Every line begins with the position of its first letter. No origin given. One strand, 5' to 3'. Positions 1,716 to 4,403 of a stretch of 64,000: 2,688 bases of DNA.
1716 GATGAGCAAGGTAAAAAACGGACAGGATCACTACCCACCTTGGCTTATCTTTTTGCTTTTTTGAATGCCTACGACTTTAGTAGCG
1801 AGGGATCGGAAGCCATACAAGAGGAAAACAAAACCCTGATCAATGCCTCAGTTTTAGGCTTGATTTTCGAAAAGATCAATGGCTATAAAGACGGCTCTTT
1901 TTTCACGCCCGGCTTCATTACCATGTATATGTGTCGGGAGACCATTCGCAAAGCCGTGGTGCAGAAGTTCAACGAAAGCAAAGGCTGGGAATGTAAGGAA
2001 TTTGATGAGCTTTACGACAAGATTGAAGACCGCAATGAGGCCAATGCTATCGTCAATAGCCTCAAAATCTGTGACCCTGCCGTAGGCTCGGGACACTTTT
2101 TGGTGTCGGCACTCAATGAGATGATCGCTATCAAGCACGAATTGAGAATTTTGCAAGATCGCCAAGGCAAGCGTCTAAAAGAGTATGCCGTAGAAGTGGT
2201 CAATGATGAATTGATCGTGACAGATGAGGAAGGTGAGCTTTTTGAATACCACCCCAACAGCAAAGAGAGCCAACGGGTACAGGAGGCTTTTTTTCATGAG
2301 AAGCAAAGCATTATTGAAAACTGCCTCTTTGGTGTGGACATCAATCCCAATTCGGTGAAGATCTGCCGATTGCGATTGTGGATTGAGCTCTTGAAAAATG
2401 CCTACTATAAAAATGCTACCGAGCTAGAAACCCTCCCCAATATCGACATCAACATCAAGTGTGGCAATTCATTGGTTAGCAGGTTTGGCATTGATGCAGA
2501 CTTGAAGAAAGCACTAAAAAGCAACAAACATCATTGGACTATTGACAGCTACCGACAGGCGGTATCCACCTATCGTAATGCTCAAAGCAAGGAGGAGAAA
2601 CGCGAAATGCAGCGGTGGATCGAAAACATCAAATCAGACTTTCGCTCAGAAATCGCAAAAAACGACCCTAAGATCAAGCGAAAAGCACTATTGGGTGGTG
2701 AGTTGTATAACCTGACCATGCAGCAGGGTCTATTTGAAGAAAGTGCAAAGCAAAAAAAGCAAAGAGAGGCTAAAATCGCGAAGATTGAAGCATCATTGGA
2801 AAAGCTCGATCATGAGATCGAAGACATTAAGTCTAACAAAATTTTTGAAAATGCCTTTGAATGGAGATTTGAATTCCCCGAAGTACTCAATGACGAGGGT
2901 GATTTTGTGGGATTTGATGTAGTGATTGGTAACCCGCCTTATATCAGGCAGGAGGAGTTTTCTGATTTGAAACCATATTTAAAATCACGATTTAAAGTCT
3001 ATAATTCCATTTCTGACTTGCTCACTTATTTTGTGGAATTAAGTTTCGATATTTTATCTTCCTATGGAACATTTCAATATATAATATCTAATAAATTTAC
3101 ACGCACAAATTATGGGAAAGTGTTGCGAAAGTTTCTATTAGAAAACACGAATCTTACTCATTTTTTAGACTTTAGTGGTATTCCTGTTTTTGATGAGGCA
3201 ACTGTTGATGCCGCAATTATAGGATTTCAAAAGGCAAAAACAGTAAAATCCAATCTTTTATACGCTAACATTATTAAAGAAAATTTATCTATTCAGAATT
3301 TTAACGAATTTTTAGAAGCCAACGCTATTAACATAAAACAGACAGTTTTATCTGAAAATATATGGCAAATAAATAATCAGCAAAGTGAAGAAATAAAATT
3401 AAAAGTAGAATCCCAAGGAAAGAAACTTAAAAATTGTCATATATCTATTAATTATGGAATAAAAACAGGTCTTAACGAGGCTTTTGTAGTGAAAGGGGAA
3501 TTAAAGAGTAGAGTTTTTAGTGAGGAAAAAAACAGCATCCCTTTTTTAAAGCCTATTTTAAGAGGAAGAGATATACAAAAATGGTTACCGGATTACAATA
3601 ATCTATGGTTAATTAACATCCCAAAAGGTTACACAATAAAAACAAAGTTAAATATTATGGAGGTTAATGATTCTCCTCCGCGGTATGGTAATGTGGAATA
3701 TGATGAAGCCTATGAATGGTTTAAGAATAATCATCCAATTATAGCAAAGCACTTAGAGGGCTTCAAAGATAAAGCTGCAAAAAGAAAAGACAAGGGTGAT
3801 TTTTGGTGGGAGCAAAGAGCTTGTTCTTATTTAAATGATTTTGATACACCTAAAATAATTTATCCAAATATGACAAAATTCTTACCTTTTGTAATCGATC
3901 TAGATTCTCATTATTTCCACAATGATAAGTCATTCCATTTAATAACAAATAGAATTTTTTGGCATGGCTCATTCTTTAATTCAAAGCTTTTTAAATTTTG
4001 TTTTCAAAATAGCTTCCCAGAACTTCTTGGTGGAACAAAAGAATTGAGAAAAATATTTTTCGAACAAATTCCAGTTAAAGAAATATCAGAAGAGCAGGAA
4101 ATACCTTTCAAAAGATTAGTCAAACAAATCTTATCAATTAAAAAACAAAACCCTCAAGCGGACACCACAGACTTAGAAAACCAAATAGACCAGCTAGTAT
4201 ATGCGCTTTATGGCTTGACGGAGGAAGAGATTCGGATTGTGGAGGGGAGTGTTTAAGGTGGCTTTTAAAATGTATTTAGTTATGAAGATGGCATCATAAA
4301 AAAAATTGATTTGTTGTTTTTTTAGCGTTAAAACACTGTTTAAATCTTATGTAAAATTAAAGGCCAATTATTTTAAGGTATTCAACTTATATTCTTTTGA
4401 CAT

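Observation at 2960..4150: Abrupt compositional mosaic inside the Type IIG gene: likely swap of the specificity (TRD) cassette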

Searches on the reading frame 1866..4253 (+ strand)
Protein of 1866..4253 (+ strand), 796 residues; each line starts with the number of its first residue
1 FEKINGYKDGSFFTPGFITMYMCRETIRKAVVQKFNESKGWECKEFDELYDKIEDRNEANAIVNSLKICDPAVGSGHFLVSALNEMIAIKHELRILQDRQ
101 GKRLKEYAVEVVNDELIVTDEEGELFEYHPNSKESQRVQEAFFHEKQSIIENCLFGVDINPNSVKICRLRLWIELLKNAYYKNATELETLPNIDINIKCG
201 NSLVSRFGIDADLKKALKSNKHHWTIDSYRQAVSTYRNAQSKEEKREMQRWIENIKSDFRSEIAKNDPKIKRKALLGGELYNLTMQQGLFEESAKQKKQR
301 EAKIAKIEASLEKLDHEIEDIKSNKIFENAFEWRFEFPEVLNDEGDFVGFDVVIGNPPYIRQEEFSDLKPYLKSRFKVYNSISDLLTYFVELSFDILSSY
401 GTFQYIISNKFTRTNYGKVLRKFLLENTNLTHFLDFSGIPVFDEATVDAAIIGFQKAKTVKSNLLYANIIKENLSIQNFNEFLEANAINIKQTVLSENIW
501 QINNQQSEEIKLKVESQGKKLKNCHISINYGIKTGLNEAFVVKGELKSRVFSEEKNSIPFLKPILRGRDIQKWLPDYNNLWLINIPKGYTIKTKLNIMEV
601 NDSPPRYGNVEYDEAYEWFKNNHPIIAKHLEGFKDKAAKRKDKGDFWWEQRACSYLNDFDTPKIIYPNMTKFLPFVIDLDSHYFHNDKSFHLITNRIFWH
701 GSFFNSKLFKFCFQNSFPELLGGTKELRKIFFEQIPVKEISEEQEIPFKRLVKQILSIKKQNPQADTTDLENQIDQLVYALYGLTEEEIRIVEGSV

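Call 46: predict_structure(alignment_id=A2)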
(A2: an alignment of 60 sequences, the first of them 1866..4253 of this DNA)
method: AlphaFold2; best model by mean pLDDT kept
length: 796 residues; sequences in the alignment: 60
mean_pLDDT: 78.6   pTM: 0.56
mean pLDDT of the five models: 78.6, 75.3, 74.3, 74.3, 74.0
residues with pLDDT >= 90: 230; 70-90: 365; 50-70: 139; < 50: 62
segments of 3 or more residues with pLDDT < 50: 1-17, 157-163, 192-201, 324-338, 602-604
pLDDT, mean of each block of 10 residues (from residue 1): 31 45 79 89 88 86 78 61 87 85 82 79 78 81 82 56 54 66 62 45 53 59 64 71 74 71 69 78 69 74 82 76 48 46 51 53 73 86 76 80 81 79 90 82 62 83 85 80 85 83 78 92 93 90 93 92 94 95 92 81 63 94 95 93 90 86 95 93 94 96 96 83 83 91 97 97 94 98 94 79
secondary structure, 60 per line:
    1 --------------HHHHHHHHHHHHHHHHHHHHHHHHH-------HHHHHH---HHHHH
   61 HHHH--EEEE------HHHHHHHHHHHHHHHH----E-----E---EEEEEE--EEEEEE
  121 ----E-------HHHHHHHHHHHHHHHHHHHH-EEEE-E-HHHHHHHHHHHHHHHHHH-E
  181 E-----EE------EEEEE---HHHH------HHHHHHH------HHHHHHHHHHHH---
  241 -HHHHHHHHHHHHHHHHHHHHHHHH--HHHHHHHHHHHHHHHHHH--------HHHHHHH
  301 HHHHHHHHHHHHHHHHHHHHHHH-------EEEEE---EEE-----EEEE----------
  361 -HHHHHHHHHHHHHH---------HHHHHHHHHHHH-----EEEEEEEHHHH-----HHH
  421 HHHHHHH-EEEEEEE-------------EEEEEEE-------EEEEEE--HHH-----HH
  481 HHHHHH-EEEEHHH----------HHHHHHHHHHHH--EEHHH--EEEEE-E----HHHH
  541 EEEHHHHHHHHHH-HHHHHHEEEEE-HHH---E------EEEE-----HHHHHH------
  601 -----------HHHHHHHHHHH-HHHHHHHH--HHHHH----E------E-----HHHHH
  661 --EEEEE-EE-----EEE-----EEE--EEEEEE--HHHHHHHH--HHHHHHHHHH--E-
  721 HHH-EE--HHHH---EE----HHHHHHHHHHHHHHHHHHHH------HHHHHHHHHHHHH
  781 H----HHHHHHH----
elements in order (helices of 4 or more, strands of 3 or more residues): H15-39 H47-52 H56-64 E67-70 H77-92 E107-112 E115-120 H133-152 E154-157 H161-178 E195-199 H203-206 H213-219 H226-237 H242-265 H268-285 H294-323 E331-335 E339-341 E347-350 H362-375 H385-396 E402-408 H409-412 H418-427 E429-435 E449-455 E463-468 H479-486 E488-491 H505-516 E526-530 H537-540 E541-543 H544-553 H555-560 E561-565 E580-583 H589-594 H612-622 H624-631 H634-638 H656-660 E663-667 E676-678 E684-686 E689-694 H697-704 H707-716 H729-732 H742-761 H768-781 H786-792

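Call 48: fold_search(model_id=the predicted structure, library=pdb)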
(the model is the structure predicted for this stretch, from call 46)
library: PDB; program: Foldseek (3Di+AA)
matches with E <= 10: 168; with E <= 0.001: 60
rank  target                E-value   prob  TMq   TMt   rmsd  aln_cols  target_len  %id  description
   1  7rfl_B                4.5e-26  1.00  0.39  0.53   6.2       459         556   22  CamA Adenine Methyltransferase Complexed to Cognate Substrate DNA and Inhibitor SGC0946 (released 2021-09-15)
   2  7rfm_B                6.9e-26  1.00  0.39  0.53   6.2       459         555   22  CamA Adenine Methyltransferase Complexed to Cognate Substrate DNA and Inhibitor EPZ004777 (released 2021-09-15)
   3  7lni_B                1.2e-25  1.00  0.39  0.53  14.4       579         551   20  SeMet CamA Adenine Methyltransferase Complexed to Cognate Substrate DNA (released 2021-05-19)
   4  8cy2_A                1.3e-25  1.00  0.39  0.54   6.1       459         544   22  CamA Adenine Methyltransferase Complexed to Cognate Substrate DNA and Inhibitor APNEA (Compound 9) (released 2023-01-11)
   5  7rfl_A                1.6e-25  1.00  0.39  0.53   6.2       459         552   22  CamA Adenine Methyltransferase Complexed to Cognate Substrate DNA and Inhibitor SGC0946 (released 2021-09-15)
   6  8cxs_A                1.7e-25  1.00  0.39  0.54   6.1       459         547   22  CamA Adenine Methyltransferase Complexed to Cognate Substrate DNA and Inhibitor MTA (released 2023-01-11)
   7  8cxw_B                1.8e-25  1.00  0.39  0.53   6.2       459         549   22  CamA Adenine Methyltransferase Complexed to Cognate Substrate DNA and Inhibitor piclidenoson (Compound 4) (released 2023-01-11)
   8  8cxt_A                1.9e-25  1.00  0.39  0.54   6.1       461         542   22  CamA Adenine Methyltransferase Complexed to Cognate Substrate DNA and Inhibitor N6-benzyladenosine (Compound 1) (released 2023-01-11)
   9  7rfm_A                2.3e-25  1.00  0.39  0.53   6.1       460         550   22  CamA Adenine Methyltransferase Complexed to Cognate Substrate DNA and Inhibitor EPZ004777 (released 2021-09-15)
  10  7lnj_A                2.8e-25  1.00  0.39  0.54   6.1       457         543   22  CamA Adenine Methyltransferase Complexed to Cognate Substrate DNA (released 2021-05-19)
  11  7rfn_A                3.6e-25  1.00  0.39  0.54   6.2       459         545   22  CamA Adenine Methyltransferase Complexed to Cognate Substrate DNA and Inhibitor SGC8158 (released 2021-09-15)
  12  7lni_A                3.8e-25  1.00  0.39  0.54   6.1       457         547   22  SeMet CamA Adenine Methyltransferase Complexed to Cognate Substrate DNA (released 2021-05-19)
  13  8cy0_A                3.8e-25  1.00  0.39  0.54   6.1       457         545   22  CamA Adenine Methyltransferase Complexed to Cognate Substrate DNA and Inhibitor MC4756 (Compound 178) (released 2023-01-11)
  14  8cxw_A                5.2e-25  1.00  0.39  0.54  10.7       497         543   21  CamA Adenine Methyltransferase Complexed to Cognate Substrate DNA and Inhibitor piclidenoson (Compound 4) (released 2023-01-11)
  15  8fs2_A                5.8e-25  1.00  0.39  0.54  14.1       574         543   19  CamA Adenine Methyltransferase Complexed to Cognate Substrate DNA and Inhibitor 11b (YD907) (released 2023-05-10)
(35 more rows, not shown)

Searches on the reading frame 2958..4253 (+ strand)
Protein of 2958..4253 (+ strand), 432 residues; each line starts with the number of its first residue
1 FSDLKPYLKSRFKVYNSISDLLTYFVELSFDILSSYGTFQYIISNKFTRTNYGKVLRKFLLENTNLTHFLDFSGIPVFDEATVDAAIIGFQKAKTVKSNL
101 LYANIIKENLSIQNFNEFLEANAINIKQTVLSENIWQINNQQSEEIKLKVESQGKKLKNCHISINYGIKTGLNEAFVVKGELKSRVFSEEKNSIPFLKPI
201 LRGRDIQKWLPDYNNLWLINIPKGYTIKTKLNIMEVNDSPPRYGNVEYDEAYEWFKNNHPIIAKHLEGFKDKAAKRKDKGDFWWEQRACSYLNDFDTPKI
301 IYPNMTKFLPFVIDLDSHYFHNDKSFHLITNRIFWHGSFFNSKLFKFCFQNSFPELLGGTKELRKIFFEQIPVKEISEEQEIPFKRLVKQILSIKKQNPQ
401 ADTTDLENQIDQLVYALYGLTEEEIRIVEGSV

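Call 15: find_homologous_proteins(query=window:2958-4253:+, max_evalue=0.00001)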
Query window:2958-4253:+ (432 aa): 3815 proteins with E <= 0.00001 among 8000 candidates; the best 120 are listed.
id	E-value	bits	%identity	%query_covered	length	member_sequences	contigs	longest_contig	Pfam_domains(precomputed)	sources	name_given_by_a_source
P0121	7.0e-173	594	61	100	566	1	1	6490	PF07669.18,PF12950.14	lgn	-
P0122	3.1e-155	536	59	100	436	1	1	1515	PF07669.18,PF12950.14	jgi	-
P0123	2.6e-154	532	58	100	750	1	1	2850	PF02384.23,PF07669.18,PF12950.14,PF20473.5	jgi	-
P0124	3.3e-153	529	57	100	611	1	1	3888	PF07669.18,PF12950.14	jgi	jgi:adenine-specific DNA-methyltransferase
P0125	3.3e-152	526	58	100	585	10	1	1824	PF07669.18,PF12950.14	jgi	-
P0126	3.6e-152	525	55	99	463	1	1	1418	PF02384.23,PF07669.18,PF12950.14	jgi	jgi:hypothetical protein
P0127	7.1e-148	511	56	100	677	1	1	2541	PF07669.18,PF12950.14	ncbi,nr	ncbi:MAG: Eco57I restriction-modification methylase domain-containing protein, partial [Bacteroidota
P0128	1.8e-147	510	56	100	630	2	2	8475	PF07669.18,PF12950.14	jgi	jgi:hypothetical protein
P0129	2.2e-144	500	54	100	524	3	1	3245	PF02384.23,PF07669.18,PF12950.14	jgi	-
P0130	2.3e-137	477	53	99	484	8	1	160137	PF07669.18,PF12950.14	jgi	jgi:adenine-specific DNA-methyltransferase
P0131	1.1e-135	471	53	100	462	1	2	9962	PF07669.18,PF12950.14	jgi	jgi:adenine-specific DNA-methyltransferase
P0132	1.4e-132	461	52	100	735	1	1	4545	PF07669.18,PF12950.14,PF20473.5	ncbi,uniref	ncbi:Eco57I restriction-modification methylase domain-containing protein, partial [Geminocystis sp. 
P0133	9.8e-132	458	53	100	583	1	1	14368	PF07669.18,PF12950.14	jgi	-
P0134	2.0e-123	431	54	87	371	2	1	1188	PF12950.14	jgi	jgi:hypothetical protein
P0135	1.4e-122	428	48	99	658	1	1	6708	PF02384.23,PF07669.18,PF12950.14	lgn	-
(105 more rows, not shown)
